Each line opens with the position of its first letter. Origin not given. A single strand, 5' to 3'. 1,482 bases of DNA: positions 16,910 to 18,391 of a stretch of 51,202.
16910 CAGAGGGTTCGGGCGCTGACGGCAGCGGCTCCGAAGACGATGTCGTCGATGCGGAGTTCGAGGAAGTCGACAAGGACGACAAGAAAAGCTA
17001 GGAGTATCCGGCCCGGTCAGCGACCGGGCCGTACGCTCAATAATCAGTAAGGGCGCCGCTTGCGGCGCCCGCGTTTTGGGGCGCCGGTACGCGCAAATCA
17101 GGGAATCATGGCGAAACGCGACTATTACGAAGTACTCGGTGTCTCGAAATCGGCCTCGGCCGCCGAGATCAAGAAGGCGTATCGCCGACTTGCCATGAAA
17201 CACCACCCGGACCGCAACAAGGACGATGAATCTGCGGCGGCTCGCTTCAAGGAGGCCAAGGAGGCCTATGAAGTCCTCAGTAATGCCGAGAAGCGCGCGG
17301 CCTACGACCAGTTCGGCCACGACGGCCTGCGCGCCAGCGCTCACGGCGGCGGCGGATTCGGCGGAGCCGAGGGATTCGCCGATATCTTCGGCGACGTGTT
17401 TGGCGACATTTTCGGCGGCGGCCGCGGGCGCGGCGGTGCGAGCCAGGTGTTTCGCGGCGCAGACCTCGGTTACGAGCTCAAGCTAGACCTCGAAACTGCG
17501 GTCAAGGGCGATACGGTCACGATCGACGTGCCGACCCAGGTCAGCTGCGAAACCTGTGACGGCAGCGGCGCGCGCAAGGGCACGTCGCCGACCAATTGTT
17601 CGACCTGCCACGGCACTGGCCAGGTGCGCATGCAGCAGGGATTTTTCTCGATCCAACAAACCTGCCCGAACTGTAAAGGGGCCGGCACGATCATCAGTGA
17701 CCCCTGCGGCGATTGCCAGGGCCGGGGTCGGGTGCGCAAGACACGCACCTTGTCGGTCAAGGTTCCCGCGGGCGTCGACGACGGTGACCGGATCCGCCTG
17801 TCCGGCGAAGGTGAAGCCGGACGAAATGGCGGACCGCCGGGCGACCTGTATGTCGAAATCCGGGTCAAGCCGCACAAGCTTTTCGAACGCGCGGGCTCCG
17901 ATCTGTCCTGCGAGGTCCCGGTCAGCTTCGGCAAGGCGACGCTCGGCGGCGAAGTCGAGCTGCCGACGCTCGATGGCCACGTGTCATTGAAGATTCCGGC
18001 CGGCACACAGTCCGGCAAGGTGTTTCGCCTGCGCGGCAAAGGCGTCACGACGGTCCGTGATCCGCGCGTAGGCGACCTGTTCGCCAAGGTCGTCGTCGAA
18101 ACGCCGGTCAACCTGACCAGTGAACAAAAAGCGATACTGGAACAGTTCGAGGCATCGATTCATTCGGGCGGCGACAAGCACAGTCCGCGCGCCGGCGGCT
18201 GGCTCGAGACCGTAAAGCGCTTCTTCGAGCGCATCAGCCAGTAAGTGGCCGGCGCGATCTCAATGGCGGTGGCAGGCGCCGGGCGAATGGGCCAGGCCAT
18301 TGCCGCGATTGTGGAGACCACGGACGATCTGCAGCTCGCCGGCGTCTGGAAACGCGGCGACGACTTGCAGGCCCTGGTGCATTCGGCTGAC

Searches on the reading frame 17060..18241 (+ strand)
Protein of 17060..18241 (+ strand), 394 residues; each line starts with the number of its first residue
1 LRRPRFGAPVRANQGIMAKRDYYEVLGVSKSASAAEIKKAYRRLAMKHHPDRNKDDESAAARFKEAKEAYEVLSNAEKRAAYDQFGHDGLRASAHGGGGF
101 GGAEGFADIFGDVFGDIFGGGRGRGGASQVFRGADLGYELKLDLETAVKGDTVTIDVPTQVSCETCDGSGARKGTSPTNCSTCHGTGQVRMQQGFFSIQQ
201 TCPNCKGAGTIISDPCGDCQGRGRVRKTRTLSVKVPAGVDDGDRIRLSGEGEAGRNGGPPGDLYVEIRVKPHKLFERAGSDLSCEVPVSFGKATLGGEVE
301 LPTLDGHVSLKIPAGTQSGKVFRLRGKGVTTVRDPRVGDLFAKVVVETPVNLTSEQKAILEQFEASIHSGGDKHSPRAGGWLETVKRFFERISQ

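Call 80: search_protein_families(library=pfam, proteins=[window:17060-18241:+], max_evalue=0.00001)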
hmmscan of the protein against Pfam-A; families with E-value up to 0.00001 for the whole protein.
window:17060-18241:+ (394 aa): 3 families
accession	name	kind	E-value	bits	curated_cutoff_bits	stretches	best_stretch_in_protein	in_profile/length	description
PF01556.23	DnaJ_C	-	1.6e-51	174.8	26.6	1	138-349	3-152/152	DnaJ C terminal domain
PF00226.36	DnaJ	-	4.4e-27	94.4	27.8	1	21-83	1-63/63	DnaJ domain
PF00684.25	DnaJ_CXXCXGXG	-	2.2e-17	63.5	32.7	1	163-223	1-65/65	DnaJ central domain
